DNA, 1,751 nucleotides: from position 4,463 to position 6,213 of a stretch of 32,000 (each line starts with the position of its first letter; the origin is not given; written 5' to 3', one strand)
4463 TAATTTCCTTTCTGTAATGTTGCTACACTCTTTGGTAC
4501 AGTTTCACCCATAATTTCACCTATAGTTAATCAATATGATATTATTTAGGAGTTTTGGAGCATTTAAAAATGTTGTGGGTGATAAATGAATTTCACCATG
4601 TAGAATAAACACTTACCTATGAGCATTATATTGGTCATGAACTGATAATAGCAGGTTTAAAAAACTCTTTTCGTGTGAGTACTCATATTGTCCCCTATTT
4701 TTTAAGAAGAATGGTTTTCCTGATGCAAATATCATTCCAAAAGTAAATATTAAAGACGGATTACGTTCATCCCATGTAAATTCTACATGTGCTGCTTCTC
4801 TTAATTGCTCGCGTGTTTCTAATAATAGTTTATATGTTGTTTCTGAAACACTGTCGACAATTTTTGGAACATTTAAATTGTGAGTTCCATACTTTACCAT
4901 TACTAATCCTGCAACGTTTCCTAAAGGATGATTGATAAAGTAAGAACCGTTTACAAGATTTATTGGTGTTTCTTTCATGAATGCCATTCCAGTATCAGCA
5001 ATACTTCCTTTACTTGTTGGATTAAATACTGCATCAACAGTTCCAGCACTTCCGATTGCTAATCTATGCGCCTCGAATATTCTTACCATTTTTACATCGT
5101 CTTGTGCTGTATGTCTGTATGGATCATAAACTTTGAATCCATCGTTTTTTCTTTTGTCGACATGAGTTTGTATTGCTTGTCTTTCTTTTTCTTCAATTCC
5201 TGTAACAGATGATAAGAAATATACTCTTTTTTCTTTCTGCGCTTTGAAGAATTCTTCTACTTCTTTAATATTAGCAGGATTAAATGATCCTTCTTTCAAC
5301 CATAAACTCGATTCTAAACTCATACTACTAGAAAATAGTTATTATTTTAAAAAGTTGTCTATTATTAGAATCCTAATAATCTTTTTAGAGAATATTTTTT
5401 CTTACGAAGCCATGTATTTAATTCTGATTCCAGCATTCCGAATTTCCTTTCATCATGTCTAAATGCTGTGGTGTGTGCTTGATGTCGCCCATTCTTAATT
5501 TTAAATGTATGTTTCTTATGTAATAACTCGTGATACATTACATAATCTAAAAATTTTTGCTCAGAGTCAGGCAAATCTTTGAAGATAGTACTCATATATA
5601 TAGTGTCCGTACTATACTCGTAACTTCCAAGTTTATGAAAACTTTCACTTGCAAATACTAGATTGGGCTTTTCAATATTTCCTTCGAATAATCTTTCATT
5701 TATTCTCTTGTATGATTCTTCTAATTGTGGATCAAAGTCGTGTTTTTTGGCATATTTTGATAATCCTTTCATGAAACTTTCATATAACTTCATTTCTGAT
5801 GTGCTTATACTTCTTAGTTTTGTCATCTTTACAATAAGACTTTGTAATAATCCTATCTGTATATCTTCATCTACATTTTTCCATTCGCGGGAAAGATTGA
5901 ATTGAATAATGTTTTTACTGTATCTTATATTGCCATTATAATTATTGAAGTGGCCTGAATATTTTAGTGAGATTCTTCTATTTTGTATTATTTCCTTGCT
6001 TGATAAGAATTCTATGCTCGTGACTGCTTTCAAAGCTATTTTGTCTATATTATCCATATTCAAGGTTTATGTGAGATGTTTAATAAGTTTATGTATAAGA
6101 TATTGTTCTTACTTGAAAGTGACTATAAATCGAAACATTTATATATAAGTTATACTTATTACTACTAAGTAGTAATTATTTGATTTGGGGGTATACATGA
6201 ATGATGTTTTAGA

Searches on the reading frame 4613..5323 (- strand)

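Call 5: search_protein_families(library=pfam, proteins=[window:4613-5323:-], max_evalue=1)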
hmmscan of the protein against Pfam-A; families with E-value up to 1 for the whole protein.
window:4613-5323:- (236 aa): 2 families
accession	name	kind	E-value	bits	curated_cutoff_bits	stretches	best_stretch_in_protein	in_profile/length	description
PF05014.21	Nuc_deoxyrib_tr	-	0.082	13.5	28.8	0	37-115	4-81/117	Nucleoside 2-deoxyribosyltransferase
PF04295.18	GD_AH_second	-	0.1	13.1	27.3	1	129-163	71-103/136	D-galactarate dehydratase/Altronate hydrolase, second domain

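Call 6: search_protein_families(library=ncbifam, proteins=[window:4613-5323:-], max_evalue=1)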
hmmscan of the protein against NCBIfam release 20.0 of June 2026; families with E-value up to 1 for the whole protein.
window:4613-5323:- (236 aa): 0 families

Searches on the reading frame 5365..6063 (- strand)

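Call 5: search_protein_families(library=pfam, proteins=[window:5365-6063:-], max_evalue=1)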
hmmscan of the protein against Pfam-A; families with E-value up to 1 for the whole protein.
window:5365-6063:- (232 aa): 1 family
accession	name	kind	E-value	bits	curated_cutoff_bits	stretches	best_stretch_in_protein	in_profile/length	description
PF01863.23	YgjP-like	-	0.048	14.1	26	1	139-185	137-179/207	YgjP-like, metallopeptidase domain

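Call 6: search_protein_families(library=ncbifam, proteins=[window:5365-6063:-], max_evalue=1)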
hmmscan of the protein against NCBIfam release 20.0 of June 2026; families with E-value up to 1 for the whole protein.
window:5365-6063:- (232 aa): 0 families

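Call 27: search_protein_families(library=padloc, proteins=[window:5365-6063:-], max_evalue=1)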
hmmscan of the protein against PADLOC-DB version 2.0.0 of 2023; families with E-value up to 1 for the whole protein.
window:5365-6063:- (232 aa): 0 families

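Call 28: search_protein_families(library=phrogs, proteins=[window:5365-6063:-], max_evalue=1)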
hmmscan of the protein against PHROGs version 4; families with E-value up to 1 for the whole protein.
window:5365-6063:- (232 aa): 3 families
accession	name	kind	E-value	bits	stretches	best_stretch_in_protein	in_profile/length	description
phrog_10524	-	unknown function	0.0091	16.8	0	144-177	12-45/160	-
phrog_4734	-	unknown function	0.013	16.5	1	14-132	17-128/150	-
phrog_15152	-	DNA, RNA and nucleotide metabolism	0.072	14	1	168-205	8-44/83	HTH DNA binding protein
